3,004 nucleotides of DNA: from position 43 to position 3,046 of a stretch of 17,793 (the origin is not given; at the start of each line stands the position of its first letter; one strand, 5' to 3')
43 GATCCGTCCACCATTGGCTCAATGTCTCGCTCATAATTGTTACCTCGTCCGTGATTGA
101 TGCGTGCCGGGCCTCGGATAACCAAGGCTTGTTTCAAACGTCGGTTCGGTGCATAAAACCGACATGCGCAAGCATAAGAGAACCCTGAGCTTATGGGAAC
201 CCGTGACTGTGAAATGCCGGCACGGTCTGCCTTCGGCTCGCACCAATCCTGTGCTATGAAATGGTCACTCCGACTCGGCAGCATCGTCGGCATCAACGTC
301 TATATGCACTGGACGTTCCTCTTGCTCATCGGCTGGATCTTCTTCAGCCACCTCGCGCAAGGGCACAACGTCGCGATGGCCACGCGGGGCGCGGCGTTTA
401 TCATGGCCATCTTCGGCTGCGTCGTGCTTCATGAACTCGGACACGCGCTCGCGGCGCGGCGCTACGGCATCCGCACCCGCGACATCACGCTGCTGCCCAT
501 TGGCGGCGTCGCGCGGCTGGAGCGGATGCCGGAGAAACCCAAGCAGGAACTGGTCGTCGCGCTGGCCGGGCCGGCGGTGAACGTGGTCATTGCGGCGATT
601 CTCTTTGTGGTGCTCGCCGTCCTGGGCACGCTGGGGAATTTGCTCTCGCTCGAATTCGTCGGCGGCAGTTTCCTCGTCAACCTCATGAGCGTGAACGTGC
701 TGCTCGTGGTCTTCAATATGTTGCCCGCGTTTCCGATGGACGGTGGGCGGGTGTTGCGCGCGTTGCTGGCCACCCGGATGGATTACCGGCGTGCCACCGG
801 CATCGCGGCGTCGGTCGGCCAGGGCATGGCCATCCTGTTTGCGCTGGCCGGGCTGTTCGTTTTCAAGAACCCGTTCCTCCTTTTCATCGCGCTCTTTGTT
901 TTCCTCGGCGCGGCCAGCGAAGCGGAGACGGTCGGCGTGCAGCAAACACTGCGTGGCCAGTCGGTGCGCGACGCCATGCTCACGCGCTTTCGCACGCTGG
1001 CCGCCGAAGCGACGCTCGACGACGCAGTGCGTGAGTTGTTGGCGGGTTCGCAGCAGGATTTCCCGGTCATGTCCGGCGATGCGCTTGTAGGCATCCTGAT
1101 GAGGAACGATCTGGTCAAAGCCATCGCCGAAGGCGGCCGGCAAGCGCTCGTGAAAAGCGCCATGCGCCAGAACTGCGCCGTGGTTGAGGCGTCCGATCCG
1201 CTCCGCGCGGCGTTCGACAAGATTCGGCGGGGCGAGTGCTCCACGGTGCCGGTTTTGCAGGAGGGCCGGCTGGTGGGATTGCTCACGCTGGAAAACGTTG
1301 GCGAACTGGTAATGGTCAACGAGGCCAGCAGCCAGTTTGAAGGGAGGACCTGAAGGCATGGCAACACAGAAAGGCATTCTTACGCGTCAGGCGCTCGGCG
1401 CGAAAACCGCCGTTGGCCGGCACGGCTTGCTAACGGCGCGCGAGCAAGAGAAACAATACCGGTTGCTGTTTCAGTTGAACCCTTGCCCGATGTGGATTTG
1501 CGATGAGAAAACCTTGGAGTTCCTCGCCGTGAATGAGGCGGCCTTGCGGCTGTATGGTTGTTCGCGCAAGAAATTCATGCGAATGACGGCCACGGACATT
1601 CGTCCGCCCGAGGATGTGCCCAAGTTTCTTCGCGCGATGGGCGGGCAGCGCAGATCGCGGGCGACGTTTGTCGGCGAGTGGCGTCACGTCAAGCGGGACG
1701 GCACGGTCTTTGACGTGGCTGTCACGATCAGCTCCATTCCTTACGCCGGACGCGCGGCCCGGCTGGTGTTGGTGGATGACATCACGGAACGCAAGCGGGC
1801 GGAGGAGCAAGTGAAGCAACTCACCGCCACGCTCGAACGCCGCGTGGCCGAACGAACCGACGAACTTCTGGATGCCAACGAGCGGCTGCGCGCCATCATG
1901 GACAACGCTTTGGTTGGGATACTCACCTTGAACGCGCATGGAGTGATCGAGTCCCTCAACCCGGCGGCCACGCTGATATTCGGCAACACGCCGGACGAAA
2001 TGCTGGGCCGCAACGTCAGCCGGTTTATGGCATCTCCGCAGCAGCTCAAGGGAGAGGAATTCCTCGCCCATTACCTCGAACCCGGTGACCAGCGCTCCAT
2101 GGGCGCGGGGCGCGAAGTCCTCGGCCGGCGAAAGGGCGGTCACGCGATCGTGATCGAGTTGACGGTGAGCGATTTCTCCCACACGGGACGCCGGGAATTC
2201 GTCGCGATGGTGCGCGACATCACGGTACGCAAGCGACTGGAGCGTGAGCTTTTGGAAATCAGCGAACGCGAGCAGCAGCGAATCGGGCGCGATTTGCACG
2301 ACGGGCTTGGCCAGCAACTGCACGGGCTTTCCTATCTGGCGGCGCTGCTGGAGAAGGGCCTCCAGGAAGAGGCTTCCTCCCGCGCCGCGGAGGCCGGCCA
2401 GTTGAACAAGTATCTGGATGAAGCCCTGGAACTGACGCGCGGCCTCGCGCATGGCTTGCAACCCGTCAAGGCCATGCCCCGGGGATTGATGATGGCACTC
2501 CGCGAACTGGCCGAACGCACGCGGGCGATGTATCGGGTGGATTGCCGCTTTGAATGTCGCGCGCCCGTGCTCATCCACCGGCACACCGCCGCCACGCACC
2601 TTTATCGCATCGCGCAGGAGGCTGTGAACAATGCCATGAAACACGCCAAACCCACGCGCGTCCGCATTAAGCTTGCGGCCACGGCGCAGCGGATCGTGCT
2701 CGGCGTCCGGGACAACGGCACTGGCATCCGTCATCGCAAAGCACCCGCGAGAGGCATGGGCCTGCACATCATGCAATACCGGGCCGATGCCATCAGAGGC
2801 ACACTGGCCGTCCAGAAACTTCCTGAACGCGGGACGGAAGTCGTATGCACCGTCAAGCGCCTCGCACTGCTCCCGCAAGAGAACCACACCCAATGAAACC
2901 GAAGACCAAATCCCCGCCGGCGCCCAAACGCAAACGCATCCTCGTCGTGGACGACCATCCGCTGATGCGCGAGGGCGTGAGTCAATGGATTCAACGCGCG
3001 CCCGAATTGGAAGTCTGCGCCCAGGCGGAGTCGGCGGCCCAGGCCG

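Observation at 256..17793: Whole window behaves as a single-strand stress/dormancy island headed by a redox-type PAS kinase + NarL regulator (DosR-regulon-like organisation)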

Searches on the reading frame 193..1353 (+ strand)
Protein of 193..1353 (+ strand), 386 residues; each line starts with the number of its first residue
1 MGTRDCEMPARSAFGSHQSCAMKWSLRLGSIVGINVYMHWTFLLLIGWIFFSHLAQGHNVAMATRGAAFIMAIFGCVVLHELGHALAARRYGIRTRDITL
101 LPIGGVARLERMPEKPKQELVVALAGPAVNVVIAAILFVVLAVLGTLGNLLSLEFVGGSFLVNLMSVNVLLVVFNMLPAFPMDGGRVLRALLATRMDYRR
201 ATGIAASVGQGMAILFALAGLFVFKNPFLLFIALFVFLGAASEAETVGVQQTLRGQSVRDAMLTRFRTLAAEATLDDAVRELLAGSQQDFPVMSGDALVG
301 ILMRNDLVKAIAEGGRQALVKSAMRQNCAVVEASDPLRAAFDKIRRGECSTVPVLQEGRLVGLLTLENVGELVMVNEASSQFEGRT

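Call 3: search_protein_families(library=pfam, proteins=[window:193-1353:+], max_evalue=0.01)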
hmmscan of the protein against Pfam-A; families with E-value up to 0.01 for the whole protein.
window:193-1353:+ (386 aa): 3 families
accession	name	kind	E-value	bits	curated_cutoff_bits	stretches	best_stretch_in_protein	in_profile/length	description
PF02163.28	Peptidase_M50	-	5.2e-26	91.8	27.2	1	68-215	1-220/221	Peptidase family M50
PF00571.33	CBS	-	5.5e-16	59.1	24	2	320-368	1-50/57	CBS domain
PF13398.12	Peptidase_M50B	-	0.00025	21.2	26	1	77-162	25-107/201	Peptidase M50B-like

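Call 23: search_protein_families(library=ncbifam, proteins=[window:256-1353:+], max_evalue=0.001)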
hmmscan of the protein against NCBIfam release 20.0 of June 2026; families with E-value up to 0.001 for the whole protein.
window:256-1353:+ (365 aa): 9 families
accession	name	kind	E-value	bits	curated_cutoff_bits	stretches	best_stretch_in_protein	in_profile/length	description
NF041552.1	TF_PrdR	equivalog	4.8e-10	38.4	795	1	235-352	6-125/577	sigma-54 dependent transcriptional regulator PrdR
NF011675.0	PRK15094.1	equivalog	9.5e-07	28.4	379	1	233-353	65-189/292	CNNM family magnesium/cobalt transport protein CorC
NF041824.1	daptide_HExxH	equivalog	5.2e-06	25.8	300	0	94-170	215-283/379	daptide biosynthesis intramembrane metalloprotease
NF041569.1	A-tRNAntase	equivalog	3.4e-05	22.3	1440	1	236-345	310-419/880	A-adding tRNA nucleotidyltransferase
NF053863.1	DS11_antiphage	equivalog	9.3e-05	21.7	260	1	245-349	85-189/305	CBS domain-containing anti-phage protein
NF011449.0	PRK14869.2-5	equivalog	0.0001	21.5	411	0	217-288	130-203/451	putative manganese-dependent inorganic diphosphatase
NF052358.1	GMPRedGuaB1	equivalog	0.00018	20.8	675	1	228-346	82-198/479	GMP reductase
TIGR01186.1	proV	subfamily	0.00042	19.5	326.6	0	233-292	300-359/363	betaine/proline/choline family ABC transporter ATP-binding protein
NF011448.0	PRK14869.2-4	equivalog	0.00046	18.6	562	0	225-288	251-317/563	putative manganese-dependent inorganic diphosphatase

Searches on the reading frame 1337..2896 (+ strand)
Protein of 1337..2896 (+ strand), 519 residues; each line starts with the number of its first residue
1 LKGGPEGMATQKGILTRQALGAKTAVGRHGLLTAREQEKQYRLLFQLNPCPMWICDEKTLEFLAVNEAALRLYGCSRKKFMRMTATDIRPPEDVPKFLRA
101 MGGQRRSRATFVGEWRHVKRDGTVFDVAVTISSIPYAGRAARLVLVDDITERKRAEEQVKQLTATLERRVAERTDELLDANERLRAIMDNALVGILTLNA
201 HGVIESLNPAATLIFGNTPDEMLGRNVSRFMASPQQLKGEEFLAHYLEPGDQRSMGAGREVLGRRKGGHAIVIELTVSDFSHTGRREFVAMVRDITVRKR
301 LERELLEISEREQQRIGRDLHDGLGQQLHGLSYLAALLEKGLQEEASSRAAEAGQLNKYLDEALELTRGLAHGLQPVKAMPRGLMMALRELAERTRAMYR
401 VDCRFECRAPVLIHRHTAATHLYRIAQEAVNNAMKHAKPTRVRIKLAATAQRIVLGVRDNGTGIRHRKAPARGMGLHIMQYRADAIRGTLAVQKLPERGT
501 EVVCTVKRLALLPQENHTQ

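Call 3: search_protein_families(library=pfam, proteins=[window:1337-2896:+], max_evalue=0.01)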
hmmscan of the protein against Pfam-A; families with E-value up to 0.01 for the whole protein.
window:1337-2896:+ (519 aa): 9 families
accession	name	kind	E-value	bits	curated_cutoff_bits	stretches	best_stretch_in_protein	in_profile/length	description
PF13426.13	PAS_9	-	9.6e-22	77.7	27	2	193-296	2-102/103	PAS domain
PF00989.32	PAS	-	4.2e-19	69.1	22.6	2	182-295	1-113/113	PAS fold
PF13188.13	PAS_8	-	4.9e-14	52.1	21.8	2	40-81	2-44/65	PAS domain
PF02518.31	HATPase_c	-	1.4e-13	51.7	26.4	1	419-507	3-108/111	Histidine kinase-, DNA gyrase B-, and HSP90-like ATPase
PF07730.19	HisKA_3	-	8.5e-11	42.7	24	1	312-377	1-66/68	Histidine kinase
PF08448.16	PAS_4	-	2e-10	41.3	23.1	1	192-300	5-110/110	PAS fold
PF13581.12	HATPase_c_2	-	2.6e-07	31.1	27.4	1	425-486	35-112/127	Histidine kinase-like ATPase domain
PF08447.18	PAS_3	-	2.3e-06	28.2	25.6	1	63-143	2-85/89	PAS fold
PF24820.1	Diguanyl_cycl_sensor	-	8.1e-06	26.2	28.1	1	195-282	9-98/109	Diguanylate cyclase-like sensor domain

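Call 13: find_encoding_contigs(protein=window:1358-2896:+, flank=10000, max_places=8)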
Protein window:1358-2896:+ (512 aa): 2 contigs read that carry it; 2 places shown.
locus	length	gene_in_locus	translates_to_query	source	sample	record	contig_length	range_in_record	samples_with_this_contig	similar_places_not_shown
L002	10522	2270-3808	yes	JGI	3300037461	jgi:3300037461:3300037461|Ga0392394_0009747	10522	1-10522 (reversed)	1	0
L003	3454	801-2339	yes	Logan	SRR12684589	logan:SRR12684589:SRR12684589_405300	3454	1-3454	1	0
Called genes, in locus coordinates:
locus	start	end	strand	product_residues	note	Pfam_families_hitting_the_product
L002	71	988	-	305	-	PF21088:MS_channel_1st (weak), PF00924:MS_channel_2nd, PF21082:MS_channel_3rd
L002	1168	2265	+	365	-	PF02163:Peptidase_M50, PF00571:CBS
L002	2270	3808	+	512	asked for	PF13188:PAS_8 (weak), PF13426:PAS_9, PF00989:PAS, PF08448:PAS_4 (weak), PF13426:PAS_9, PF07730:HisKA_3, PF13581:HATPase_c_2 (weak), PF02518:HATPase_c, +2 more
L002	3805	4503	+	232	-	PF00072:Response_reg, PF08281:Sigma70_r4_2 (weak), PF00196:GerE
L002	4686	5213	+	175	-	PF00072:Response_reg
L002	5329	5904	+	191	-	-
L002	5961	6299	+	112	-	PF00085:Thioredoxin, PF13098:Thioredoxin_2 (weak), PF13905:Thioredoxin_8 (faint)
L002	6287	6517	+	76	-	-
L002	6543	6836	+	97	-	PF05957:DUF883, PF19029:DUF883_C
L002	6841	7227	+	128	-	PF07332:Phage_holin_3_6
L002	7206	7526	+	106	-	-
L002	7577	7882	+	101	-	PF02922:CBM_48, PF16561:AMPK1_CBM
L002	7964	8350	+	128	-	PF00543:P-II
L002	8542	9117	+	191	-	PF00582:Usp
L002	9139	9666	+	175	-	PF00582:Usp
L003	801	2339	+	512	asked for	PF13188:PAS_8 (weak), PF13426:PAS_9, PF00989:PAS, PF08448:PAS_4 (weak), PF13426:PAS_9, PF07730:HisKA_3, PF13581:HATPase_c_2 (weak), PF02518:HATPase_c, +2 more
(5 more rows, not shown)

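Call 18: find_related_loci(query=window:1358-2896:+, collection=metagenome_contigs, flank=10000)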
Query window:1358-2896:+ (512 aa) in metagenome_contigs; peptide patterns used: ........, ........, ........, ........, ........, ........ (x = any residue, [..] = any of these).
200 stretches matched a pattern; 40 encode a relative of the query (tblastn E <= 1e-3); 40 distinct loci.
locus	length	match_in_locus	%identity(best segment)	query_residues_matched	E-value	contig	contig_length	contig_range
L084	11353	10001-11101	52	120-505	3e-108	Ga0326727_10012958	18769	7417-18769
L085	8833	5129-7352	52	59-512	2e-104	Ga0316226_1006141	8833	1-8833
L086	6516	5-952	58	195-512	3e-102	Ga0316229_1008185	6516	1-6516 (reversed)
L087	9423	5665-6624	52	175-499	3e-94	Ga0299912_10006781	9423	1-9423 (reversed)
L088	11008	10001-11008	48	120-474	1e-93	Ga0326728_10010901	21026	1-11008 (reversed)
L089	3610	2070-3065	46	170-501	3e-94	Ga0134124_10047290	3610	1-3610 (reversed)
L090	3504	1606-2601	46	170-501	2e-94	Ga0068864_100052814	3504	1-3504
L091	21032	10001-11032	46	28-498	2e-90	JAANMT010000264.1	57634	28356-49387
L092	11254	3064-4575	37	28-499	1e-84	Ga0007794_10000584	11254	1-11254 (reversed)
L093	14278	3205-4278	46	8-504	2e-78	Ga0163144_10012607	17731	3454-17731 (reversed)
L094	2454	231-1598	33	28-504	2e-67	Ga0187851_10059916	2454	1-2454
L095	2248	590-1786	37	100-498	3e-64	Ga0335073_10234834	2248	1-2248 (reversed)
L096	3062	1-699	47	270-501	9e-63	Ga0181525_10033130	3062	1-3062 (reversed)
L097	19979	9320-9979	50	287-506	1e-61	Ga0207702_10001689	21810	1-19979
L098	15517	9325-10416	39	132-499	3e-61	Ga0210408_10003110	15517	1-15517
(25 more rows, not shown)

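Call 62: search_solved_structures(query=window:1358-2896:+, max_evalue=0.00001)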
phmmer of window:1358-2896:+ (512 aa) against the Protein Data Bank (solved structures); distinct sequences matched with E-value up to 0.00001: 19.
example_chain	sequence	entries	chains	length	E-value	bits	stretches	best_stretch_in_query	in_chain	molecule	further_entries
8js5_A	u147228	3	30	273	1.5e-14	57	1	109-302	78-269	Sensor protein FixL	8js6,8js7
1dp6_A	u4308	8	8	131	5.3e-14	55.1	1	176-301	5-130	FIXL PROTEIN | SENSOR PROTEIN FIXL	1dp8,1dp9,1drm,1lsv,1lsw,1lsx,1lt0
2cmn_A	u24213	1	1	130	1e-13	54.2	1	176-301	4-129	SENSOR PROTEIN FIXL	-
1d06_A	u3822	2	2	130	1.5e-13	53.6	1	168-289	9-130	nitrogen fixation regulatory protein fixL | FIXL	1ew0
1y28_A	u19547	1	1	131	3.6e-13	52.4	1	176-301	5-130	Sensor protein fixL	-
1xj4_A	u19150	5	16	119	5.8e-13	51.7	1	188-300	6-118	Sensor protein fixL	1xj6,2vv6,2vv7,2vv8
1xj2_A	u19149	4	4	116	6.2e-13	51.6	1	188-300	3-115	Sensor protein fixL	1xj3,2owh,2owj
3gig_A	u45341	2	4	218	5.7e-10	41.8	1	296-497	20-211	Sensor histidine kinase desK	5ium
7ssj_A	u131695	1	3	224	6.5e-10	41.6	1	296-497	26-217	Sensor histidine kinase DesK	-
4gt8_A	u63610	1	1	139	1.2e-09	40.8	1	413-496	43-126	Sensor protein vraS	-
3ehf_A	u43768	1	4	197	2.7e-09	39.6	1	304-497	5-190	Sensor kinase (YocF protein)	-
1v9y_A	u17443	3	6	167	5.9e-09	38.5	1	180-293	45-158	Heme pas sensor protein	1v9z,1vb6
3gie_A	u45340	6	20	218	7.3e-09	38.2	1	296-497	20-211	Sensor histidine kinase desK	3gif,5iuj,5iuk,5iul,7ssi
3ehh_A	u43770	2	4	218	4.8e-08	35.5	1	296-497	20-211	Sensor kinase (YocF protein)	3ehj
1s66_L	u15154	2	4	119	6.5e-08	35.1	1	182-288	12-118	Hypothetical protein yddU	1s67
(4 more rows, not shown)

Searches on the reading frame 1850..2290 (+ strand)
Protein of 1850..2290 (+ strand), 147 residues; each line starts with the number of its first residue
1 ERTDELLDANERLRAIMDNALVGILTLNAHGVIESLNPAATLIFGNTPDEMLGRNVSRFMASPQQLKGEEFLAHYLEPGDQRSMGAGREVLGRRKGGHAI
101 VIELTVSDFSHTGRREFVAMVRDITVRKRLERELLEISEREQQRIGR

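Call 63: search_solved_structures(query=window:1850-2290:+, max_evalue=0.000001, show_alignments=4)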
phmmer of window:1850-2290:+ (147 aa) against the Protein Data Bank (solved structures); distinct sequences matched with E-value up to 0.000001: 13.
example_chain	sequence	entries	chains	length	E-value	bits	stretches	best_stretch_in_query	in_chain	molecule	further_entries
8js5_A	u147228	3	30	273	1.2e-15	61.2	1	11-138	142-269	Sensor protein FixL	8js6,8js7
1dp6_A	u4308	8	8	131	6.9e-15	58.7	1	12-137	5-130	FIXL PROTEIN | SENSOR PROTEIN FIXL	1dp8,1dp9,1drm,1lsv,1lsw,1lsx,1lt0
2cmn_A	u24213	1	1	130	1.4e-14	57.8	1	12-137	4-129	SENSOR PROTEIN FIXL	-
1d06_A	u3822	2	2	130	3e-14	56.7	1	9-125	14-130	nitrogen fixation regulatory protein fixL | FIXL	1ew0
1y28_A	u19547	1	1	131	4.8e-14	56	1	12-137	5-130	Sensor protein fixL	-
1xj4_A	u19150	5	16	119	7.9e-14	55.3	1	24-136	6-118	Sensor protein fixL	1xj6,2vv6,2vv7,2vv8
1xj2_A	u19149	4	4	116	8.5e-14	55.2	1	24-136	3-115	Sensor protein fixL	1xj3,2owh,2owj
1v9y_A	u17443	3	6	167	1.6e-09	41.4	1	17-129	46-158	Heme pas sensor protein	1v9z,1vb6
1s66_L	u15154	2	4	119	1.1e-08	38.7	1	18-124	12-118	Hypothetical protein yddU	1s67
9cdr_A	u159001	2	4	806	1.6e-08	38.2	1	17-130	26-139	Oxygen sensor protein DosP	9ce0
9cmf_A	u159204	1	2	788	2.1e-08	37.8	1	18-130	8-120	Oxygen sensor protein DosP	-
9bgv_A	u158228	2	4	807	1.1e-07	35.4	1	17-130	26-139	Oxygen sensor protein DosP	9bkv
9clo_A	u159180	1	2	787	1.4e-07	35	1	18-130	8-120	Oxygen sensor protein DosP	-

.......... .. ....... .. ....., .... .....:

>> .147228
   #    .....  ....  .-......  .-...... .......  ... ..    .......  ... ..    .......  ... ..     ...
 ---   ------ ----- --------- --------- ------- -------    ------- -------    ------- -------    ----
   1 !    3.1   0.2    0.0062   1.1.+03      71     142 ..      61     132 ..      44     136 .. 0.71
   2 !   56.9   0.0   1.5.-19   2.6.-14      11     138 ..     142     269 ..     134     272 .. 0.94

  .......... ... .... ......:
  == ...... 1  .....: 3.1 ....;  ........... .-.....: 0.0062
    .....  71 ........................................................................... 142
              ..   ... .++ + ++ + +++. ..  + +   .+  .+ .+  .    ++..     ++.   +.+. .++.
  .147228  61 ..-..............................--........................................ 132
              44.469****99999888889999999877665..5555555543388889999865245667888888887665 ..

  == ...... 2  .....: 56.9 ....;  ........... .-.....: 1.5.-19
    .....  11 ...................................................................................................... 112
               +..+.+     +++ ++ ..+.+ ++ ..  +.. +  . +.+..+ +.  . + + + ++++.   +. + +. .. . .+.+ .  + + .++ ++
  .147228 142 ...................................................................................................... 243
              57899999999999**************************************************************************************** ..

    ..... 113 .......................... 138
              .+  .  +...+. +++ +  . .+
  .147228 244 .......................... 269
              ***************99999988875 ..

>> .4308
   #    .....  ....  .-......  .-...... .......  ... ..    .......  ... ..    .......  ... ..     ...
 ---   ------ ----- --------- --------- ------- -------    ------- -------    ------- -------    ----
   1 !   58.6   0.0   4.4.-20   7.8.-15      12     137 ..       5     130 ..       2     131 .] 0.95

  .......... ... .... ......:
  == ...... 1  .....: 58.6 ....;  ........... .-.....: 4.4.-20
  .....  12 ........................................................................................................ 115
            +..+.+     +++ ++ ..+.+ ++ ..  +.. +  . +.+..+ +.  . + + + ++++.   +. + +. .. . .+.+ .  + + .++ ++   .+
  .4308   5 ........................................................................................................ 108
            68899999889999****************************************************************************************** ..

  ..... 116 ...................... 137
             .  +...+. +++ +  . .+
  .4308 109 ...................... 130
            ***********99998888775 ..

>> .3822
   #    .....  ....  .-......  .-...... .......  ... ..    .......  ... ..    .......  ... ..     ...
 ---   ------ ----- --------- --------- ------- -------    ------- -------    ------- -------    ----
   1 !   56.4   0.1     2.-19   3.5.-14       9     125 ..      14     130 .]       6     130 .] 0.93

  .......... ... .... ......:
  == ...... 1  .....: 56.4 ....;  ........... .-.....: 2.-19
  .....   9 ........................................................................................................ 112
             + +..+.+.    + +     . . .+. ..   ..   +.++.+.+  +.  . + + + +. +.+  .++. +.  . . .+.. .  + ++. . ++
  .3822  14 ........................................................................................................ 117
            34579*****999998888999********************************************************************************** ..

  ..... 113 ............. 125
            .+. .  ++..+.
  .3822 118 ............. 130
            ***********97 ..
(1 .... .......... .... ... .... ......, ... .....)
